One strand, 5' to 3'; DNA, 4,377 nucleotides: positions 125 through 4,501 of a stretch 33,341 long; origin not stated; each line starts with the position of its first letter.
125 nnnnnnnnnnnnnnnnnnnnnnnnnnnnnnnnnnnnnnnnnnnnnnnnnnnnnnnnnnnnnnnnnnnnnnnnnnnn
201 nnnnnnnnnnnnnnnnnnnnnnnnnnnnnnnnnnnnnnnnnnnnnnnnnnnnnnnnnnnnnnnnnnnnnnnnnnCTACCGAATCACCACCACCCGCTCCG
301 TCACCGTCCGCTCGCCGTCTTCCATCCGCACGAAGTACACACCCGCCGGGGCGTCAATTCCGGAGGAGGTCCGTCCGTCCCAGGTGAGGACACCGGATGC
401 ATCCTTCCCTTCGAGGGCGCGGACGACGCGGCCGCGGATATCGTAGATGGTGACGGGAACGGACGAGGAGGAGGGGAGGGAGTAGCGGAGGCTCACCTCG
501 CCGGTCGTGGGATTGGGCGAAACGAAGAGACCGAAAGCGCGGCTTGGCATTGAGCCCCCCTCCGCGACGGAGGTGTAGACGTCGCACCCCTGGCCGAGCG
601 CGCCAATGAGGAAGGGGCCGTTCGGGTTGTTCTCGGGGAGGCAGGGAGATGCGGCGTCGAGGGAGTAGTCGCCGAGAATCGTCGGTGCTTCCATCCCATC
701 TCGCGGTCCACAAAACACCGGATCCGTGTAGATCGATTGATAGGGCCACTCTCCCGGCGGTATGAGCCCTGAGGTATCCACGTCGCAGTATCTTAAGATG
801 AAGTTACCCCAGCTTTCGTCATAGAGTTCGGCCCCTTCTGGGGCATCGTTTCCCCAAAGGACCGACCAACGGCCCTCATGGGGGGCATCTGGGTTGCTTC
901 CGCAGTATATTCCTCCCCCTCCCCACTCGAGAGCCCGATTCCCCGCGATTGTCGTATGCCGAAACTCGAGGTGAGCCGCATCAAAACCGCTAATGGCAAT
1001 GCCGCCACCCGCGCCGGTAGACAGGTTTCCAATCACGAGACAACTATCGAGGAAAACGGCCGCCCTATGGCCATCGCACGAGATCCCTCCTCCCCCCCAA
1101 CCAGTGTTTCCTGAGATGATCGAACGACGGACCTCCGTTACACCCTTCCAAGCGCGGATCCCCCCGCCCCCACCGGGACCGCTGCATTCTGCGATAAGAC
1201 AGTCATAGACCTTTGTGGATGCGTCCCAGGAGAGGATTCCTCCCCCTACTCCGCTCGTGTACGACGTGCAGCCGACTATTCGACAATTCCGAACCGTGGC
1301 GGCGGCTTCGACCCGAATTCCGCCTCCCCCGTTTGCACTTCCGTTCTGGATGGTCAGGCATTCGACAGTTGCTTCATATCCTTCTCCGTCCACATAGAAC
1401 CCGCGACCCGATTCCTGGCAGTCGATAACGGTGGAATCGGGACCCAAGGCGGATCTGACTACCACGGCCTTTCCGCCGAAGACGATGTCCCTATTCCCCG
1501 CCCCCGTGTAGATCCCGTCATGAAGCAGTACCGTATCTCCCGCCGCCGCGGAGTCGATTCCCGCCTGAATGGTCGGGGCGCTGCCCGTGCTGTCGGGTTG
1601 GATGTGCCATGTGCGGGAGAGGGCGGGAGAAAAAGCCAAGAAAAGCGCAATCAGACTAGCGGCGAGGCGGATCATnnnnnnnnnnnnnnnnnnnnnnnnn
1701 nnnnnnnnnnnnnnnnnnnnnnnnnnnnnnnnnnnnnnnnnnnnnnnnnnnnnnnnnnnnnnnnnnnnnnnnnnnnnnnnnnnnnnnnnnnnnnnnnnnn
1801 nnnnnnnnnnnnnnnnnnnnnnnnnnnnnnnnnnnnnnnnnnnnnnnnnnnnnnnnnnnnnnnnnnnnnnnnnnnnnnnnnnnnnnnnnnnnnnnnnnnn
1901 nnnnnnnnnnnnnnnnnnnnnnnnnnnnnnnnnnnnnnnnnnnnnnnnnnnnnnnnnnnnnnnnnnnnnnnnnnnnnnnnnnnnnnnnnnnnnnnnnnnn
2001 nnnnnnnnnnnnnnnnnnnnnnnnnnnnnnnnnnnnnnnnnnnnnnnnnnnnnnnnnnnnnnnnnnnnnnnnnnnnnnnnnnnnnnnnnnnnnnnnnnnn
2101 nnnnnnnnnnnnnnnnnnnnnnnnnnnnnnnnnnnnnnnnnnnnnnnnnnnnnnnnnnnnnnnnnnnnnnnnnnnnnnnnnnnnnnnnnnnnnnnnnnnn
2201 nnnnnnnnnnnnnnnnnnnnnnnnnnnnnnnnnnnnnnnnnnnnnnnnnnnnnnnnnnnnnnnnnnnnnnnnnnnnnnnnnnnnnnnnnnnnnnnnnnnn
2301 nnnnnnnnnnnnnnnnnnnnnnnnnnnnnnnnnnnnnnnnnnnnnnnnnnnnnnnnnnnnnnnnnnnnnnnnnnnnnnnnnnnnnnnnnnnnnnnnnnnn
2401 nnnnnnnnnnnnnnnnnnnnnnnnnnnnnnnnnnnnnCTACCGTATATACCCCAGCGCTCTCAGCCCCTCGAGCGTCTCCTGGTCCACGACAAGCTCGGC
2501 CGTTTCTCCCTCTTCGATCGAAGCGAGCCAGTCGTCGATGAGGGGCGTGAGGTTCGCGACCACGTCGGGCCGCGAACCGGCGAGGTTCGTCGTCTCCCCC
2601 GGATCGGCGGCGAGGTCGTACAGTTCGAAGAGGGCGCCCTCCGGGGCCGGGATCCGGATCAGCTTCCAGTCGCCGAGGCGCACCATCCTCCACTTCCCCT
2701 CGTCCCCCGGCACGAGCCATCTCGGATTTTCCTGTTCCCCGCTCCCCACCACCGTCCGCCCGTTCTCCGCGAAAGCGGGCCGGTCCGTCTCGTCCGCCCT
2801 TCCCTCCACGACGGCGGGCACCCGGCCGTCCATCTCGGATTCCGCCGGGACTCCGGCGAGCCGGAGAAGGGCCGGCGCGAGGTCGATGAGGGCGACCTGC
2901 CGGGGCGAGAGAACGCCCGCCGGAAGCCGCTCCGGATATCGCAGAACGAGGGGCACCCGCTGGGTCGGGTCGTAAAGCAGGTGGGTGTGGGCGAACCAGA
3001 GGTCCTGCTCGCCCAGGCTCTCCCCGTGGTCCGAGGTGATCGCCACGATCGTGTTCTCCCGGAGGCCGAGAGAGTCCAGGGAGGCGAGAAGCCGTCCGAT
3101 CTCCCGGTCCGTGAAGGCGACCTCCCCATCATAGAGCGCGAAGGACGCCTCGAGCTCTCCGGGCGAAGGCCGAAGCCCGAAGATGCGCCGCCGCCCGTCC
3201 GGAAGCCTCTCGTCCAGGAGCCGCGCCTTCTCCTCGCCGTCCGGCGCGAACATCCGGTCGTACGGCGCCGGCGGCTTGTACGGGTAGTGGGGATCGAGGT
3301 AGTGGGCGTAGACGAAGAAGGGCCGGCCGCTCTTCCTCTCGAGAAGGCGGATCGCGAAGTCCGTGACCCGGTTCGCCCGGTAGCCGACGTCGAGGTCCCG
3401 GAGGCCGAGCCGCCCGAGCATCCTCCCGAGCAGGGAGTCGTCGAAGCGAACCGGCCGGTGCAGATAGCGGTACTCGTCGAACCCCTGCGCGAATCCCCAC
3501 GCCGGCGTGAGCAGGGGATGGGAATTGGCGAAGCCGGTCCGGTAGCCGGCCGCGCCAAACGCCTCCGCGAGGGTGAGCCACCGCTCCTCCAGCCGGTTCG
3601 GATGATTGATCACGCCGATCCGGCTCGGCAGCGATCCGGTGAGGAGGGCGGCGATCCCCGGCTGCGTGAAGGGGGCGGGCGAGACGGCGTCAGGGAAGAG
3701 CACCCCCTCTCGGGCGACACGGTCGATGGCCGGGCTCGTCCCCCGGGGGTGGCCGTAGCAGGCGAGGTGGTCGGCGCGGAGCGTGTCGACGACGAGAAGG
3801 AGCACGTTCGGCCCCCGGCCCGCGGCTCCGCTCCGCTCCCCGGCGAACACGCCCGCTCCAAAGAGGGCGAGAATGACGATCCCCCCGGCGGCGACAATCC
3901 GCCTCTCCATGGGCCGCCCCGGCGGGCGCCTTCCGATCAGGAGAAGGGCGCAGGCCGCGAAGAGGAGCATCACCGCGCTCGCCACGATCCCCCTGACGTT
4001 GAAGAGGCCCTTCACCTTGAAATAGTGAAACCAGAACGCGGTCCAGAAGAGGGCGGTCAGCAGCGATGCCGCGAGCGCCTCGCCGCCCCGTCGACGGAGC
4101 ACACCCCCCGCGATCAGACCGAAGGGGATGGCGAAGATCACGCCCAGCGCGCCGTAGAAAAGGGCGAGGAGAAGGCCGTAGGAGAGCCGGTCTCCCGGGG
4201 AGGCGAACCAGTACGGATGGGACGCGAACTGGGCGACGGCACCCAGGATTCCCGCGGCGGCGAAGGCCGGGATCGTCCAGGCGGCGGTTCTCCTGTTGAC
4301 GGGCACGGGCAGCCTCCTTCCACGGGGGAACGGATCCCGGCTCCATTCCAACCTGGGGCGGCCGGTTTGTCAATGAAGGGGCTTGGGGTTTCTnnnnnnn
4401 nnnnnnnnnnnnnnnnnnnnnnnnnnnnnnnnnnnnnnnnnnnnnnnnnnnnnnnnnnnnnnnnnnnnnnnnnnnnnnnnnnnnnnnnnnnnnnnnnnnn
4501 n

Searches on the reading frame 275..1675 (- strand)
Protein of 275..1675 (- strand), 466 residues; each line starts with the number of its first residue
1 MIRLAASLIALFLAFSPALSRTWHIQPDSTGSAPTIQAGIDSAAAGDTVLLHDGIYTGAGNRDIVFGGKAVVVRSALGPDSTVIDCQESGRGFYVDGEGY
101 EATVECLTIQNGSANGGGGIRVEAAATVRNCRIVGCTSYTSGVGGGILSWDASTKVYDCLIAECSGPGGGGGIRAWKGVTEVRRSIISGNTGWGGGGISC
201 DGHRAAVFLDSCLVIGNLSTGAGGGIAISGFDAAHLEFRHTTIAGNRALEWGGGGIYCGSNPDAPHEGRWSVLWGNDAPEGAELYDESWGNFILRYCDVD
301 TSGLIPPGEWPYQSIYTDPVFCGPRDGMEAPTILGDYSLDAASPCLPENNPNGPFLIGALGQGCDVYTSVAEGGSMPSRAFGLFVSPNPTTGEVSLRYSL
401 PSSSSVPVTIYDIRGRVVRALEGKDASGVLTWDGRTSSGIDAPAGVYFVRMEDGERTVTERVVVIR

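Call 12: search_protein_families(library=pfam, proteins=[window:275-1675:-])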
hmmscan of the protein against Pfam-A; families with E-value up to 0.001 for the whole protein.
window:275-1675:- (466 aa): 3 families
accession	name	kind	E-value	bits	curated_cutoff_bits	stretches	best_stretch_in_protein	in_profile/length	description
PF13229.12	Beta_helix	-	3.4e-09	37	25.9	1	82-168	17-94/158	Right handed beta helix region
PF13860.13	FlgD_ig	-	7.4e-09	35.9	27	1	392-452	10-74/79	FlgD Ig-like domain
PF18962.6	Por_Secre_tail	-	2.9e-08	34.3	27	1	386-464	2-75/75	Secretion system C-terminal sorting domain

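Call 19: find_encoding_contigs(protein=window:275-1675:-, flank=10000, max_places=10)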
Protein window:275-1675:- (466 aa): no gene with exactly this product is on record in the collection.

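Call 44: find_homologous_proteins(query=window:275-1675:-, max_evalue=1e-20)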
Query window:275-1675:- (466 aa): 678 proteins with E <= 1e-20 among 8000 candidates; the best 120 are listed.
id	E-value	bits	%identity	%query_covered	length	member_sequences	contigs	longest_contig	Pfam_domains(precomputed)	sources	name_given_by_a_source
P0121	2.4e-149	516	56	99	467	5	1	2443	PF13860.13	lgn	-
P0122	1.9e-138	480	53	100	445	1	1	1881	PF13229.13,PF18962.8,PF22842.4,PF13860.13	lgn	-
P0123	3.9e-115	403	46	100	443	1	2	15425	PF18962.8,PF22842.4,PF13860.13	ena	-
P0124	1.2e-106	375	49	94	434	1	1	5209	PF18962.8,PF22842.4,PF13860.13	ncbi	ncbi:MAG: T9SS type A sorting domain-containing protein [Candidatus Eisenbacteria bacterium]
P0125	2.8e-106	374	45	100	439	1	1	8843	PF13229.13,PF22842.4,PF13860.13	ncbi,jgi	jgi:hypothetical protein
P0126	3.8e-106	374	46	96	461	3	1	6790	PF13229.13,PF18962.8,PF22842.4,PF13860.13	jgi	-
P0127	7.1e-106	373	48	100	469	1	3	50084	PF13229.13,PF18962.8,PF13860.13,PF05048.20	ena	-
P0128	4.2e-100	354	43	96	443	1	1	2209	PF18962.8,PF22842.4,PF13860.13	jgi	-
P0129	1.9e-97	345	49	57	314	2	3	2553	PF13860.13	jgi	jgi:hypothetical protein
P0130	3.1e-95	338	42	99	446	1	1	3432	PF18962.8,PF22842.4,PF13860.13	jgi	-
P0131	5.2e-77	278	38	78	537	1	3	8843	PF13229.13,PF02415.24,PF18962.8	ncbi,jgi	jgi:hypothetical protein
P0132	5.7e-77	278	38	96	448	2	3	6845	PF13860.13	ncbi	-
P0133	1.5e-68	250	35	97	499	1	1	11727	PF13229.13,PF02415.24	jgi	jgi:predicted outer membrane repeat protein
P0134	7.0e-67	244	35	100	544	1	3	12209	PF13229.13,PF18962.8,PF22842.4,PF13860.13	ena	-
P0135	2.4e-66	243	33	100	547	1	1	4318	PF13229.13,PF13860.13,PF05048.20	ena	-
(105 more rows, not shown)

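Call 45: find_encoding_contigs(protein=P0121, flank=10000, max_places=6)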
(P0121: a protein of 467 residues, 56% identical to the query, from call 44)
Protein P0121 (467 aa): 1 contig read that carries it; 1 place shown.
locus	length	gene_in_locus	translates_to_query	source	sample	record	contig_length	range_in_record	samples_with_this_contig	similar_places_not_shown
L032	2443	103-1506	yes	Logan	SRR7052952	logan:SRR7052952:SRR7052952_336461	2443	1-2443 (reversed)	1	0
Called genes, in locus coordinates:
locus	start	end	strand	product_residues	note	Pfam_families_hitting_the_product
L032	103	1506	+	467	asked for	PF13860:FlgD_ig (weak)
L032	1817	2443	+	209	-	?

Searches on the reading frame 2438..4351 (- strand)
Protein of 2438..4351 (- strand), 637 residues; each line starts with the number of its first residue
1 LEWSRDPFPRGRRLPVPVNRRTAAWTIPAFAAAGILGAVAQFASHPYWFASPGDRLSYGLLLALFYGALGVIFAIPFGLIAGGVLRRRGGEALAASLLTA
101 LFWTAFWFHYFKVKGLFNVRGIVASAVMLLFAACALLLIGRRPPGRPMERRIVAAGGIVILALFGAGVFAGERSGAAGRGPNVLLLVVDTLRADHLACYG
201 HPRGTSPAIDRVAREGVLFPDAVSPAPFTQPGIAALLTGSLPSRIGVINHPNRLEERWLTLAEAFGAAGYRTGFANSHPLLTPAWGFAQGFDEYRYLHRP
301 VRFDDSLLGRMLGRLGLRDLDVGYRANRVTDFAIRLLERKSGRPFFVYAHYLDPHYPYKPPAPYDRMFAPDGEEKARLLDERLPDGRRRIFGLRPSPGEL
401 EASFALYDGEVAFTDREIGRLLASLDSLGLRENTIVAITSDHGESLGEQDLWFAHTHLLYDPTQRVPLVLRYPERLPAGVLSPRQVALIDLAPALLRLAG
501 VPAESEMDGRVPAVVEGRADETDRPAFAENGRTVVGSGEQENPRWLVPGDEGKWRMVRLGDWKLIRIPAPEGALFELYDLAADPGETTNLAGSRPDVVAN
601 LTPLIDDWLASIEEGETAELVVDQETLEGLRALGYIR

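Call 12: search_protein_families(library=pfam, proteins=[window:2438-4351:-])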
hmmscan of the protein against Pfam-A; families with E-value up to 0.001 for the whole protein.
window:2438-4351:- (637 aa): 3 families
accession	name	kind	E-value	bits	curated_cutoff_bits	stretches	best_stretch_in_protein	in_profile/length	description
PF00884.28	Sulfatase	-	7.6e-51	173.6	25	1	181-501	1-301/301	Sulfatase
PF16347.10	SGSH_C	-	7.4e-13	49.4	29.3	1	452-511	5-63/154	N-sulphoglucosamine sulphohydrolase, C-terminal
PF01663.27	Phosphodiest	-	2e-10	41.3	23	1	410-443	187-220/342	Type I phosphodiesterase / nucleotide pyrophosphatase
